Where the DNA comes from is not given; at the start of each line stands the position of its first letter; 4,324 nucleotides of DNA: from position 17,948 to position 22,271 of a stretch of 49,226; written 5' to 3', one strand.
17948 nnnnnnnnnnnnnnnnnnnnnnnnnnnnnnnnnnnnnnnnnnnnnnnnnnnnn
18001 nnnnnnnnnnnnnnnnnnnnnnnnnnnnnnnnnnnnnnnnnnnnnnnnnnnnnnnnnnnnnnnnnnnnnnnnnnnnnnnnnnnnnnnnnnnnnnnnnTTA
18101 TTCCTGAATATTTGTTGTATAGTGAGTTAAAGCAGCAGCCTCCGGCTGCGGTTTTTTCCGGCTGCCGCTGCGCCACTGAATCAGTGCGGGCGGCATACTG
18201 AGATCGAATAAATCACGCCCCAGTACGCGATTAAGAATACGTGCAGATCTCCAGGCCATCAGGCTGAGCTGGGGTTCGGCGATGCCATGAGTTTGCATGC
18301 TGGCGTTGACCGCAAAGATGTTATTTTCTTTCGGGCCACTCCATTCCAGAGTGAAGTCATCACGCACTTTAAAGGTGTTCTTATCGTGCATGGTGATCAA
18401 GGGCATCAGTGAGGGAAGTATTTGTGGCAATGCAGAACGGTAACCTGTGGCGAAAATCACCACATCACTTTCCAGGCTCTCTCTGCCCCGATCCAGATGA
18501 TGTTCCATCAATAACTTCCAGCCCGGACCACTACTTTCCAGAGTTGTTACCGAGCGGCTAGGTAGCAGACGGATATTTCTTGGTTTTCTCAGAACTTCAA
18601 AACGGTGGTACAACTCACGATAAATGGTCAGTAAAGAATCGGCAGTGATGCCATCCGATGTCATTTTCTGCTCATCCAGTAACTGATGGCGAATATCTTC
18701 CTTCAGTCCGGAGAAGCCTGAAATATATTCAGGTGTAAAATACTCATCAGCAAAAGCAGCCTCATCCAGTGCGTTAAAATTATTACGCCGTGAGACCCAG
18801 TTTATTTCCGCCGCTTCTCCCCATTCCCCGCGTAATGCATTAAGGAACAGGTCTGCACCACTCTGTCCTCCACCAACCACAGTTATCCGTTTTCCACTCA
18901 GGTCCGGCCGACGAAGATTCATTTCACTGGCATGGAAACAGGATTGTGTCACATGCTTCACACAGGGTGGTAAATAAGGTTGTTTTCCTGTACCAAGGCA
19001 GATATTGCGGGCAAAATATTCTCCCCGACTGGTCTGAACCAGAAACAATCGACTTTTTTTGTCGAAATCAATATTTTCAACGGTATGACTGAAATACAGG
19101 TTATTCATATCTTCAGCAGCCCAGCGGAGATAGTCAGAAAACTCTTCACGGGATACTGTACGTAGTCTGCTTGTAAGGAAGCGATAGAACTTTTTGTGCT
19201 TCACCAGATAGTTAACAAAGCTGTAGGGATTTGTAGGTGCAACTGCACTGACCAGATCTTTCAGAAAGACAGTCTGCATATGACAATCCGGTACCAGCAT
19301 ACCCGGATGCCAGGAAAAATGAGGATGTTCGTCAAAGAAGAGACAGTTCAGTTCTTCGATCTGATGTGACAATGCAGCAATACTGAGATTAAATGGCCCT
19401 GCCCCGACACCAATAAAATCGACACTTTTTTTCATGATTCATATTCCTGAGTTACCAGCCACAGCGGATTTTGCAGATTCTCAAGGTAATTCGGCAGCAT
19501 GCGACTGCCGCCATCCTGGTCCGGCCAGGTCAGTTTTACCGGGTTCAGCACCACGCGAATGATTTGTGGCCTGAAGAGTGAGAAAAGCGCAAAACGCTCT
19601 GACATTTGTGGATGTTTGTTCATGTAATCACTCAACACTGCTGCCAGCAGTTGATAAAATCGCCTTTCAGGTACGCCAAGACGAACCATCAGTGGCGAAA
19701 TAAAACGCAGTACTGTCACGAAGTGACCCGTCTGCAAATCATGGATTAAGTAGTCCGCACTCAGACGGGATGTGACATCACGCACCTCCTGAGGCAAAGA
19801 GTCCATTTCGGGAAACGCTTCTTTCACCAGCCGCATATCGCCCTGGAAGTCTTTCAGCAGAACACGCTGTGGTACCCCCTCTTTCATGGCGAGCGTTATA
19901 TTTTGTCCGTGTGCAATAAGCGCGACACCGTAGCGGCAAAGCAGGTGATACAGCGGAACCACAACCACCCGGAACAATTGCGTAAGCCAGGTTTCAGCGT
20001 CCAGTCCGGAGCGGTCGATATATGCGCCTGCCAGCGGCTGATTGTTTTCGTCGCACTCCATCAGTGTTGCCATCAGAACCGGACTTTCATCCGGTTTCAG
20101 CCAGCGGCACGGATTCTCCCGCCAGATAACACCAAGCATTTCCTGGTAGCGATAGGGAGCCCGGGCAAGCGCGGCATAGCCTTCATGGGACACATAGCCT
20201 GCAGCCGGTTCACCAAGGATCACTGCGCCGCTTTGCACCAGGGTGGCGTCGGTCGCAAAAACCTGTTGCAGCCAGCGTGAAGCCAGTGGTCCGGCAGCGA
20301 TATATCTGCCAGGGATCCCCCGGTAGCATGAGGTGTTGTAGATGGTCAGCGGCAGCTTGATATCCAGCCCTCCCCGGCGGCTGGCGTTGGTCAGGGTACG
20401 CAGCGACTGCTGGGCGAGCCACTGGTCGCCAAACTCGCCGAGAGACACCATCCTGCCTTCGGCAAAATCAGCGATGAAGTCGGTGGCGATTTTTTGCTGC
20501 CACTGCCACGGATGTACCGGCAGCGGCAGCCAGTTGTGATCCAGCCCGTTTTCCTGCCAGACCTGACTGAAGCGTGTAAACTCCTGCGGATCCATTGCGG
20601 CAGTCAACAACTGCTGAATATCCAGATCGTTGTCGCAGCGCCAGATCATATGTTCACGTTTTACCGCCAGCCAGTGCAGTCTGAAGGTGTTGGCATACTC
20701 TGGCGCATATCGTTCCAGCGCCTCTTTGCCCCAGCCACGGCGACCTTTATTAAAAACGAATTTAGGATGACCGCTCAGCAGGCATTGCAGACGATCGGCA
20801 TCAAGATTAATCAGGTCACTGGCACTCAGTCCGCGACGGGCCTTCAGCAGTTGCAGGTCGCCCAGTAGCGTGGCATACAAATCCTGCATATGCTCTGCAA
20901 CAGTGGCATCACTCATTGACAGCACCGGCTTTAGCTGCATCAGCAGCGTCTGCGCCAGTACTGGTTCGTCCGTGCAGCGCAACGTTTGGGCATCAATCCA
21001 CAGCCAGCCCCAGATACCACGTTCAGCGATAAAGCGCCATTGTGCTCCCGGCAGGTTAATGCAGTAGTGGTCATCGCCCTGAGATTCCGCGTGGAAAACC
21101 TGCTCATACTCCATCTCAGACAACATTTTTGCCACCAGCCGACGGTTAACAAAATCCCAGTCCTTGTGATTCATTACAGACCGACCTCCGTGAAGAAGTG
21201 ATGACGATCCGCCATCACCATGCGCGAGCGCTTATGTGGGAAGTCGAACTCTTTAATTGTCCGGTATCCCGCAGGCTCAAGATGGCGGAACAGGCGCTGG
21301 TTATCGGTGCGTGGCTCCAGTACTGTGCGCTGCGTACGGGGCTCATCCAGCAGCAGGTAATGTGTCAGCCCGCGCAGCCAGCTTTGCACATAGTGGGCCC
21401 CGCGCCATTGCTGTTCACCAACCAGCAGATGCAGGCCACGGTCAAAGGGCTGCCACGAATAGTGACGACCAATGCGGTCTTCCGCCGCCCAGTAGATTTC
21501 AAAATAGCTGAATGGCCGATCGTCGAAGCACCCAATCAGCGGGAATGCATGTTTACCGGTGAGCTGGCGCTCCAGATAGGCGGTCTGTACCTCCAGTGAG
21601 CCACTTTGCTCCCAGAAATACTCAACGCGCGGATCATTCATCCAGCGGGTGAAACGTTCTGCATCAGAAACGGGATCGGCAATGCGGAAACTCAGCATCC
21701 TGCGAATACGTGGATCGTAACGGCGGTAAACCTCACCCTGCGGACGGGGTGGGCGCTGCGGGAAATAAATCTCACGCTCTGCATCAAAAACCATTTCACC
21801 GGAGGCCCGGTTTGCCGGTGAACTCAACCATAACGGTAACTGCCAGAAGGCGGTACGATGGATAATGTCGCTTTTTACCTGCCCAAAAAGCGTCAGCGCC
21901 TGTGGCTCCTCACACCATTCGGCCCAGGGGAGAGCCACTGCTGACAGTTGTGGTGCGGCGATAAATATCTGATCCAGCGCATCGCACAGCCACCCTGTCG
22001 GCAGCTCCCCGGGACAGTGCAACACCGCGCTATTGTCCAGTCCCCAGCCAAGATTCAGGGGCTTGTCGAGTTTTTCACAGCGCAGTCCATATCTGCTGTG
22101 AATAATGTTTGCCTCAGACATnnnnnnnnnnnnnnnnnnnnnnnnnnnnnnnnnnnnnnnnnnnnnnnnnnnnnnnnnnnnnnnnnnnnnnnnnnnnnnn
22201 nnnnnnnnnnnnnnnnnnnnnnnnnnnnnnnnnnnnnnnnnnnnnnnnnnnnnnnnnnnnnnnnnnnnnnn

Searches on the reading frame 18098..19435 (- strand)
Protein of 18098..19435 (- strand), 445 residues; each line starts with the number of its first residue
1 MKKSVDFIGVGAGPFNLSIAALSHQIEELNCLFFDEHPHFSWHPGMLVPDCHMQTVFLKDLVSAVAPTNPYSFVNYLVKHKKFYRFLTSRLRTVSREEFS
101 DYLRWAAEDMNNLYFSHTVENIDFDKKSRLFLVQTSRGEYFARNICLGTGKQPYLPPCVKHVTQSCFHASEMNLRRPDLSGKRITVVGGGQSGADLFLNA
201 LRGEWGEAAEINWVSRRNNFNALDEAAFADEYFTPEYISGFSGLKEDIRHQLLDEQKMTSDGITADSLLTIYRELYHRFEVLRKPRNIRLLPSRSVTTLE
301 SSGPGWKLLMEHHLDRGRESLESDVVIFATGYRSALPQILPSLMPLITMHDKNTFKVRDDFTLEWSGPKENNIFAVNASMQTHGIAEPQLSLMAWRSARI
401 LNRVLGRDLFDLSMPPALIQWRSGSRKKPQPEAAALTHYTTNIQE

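Call 85: search_protein_families(proteins=[window:18098-19435:-], library=padloc, max_evalue=0.00001)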
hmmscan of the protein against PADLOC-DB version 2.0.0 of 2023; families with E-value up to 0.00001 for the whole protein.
window:18098-19435:- (445 aa): 0 families

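Call 86: search_protein_families(proteins=[window:18098-19435:-], library=ncbifam, max_evalue=0.00001)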
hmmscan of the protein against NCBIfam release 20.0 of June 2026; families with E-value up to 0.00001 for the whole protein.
window:18098-19435:- (445 aa): 2 families
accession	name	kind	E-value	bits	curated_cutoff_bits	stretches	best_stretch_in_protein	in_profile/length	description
TIGR04439.1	histamin_N_OH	equivalog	3.5e-76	256.7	700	1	6-414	1-422/431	putative histamine N-monooxygenase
NF040505.1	ArsO_flavin_mono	equivalog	9.7e-10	38.4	425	1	96-218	73-192/346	ArsO family NAD(P)H-dependent flavin-containing monooxygenase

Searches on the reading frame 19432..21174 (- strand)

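Call 85: search_protein_families(proteins=[window:19432-21174:-], library=padloc, max_evalue=0.00001)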
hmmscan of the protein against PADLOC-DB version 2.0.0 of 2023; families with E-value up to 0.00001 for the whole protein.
window:19432-21174:- (580 aa): 0 families

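Call 86: search_protein_families(proteins=[window:19432-21174:-], library=ncbifam, max_evalue=0.00001)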
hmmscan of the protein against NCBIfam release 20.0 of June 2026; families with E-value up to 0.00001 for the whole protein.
window:19432-21174:- (580 aa): 3 families
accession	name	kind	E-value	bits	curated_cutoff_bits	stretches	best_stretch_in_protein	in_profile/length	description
NF033586.1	staphy_B_SbnF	exception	6.6e-61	206.7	900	1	8-538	5-550/577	staphyloferrin B biosynthesis protein SbnF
NF033583.1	staphy_B_SbnC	exception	1.3e-26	93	700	1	108-444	119-446/584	staphyloferrin B biosynthesis protein SbnC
NF041038.1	FslA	exception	2.3e-20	72.4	1000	1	144-456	205-517/640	rhizoferrin biosynthesis protein FslA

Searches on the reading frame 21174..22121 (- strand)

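Call 85: search_protein_families(proteins=[window:21174-22121:-], library=padloc, max_evalue=0.00001)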
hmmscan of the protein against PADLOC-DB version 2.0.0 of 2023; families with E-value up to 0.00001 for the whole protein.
window:21174-22121:- (315 aa): 0 families

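Call 86: search_protein_families(proteins=[window:21174-22121:-], library=ncbifam, max_evalue=0.00001)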
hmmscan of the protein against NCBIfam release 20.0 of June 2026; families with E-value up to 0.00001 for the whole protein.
window:21174-22121:- (315 aa): 2 families
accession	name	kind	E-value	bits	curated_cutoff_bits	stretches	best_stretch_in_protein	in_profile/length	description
NF012165.0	AAC_6p_set_A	equivalog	1.5e-06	28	280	1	156-308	13-169/177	aminoglycoside 6'-N-acetyltransferase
NF000431.1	AAC_6p_Ian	exception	2.2e-06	27.3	400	1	151-289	15-154/190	aminoglycoside N-acetyltransferase AAC(6')-Ian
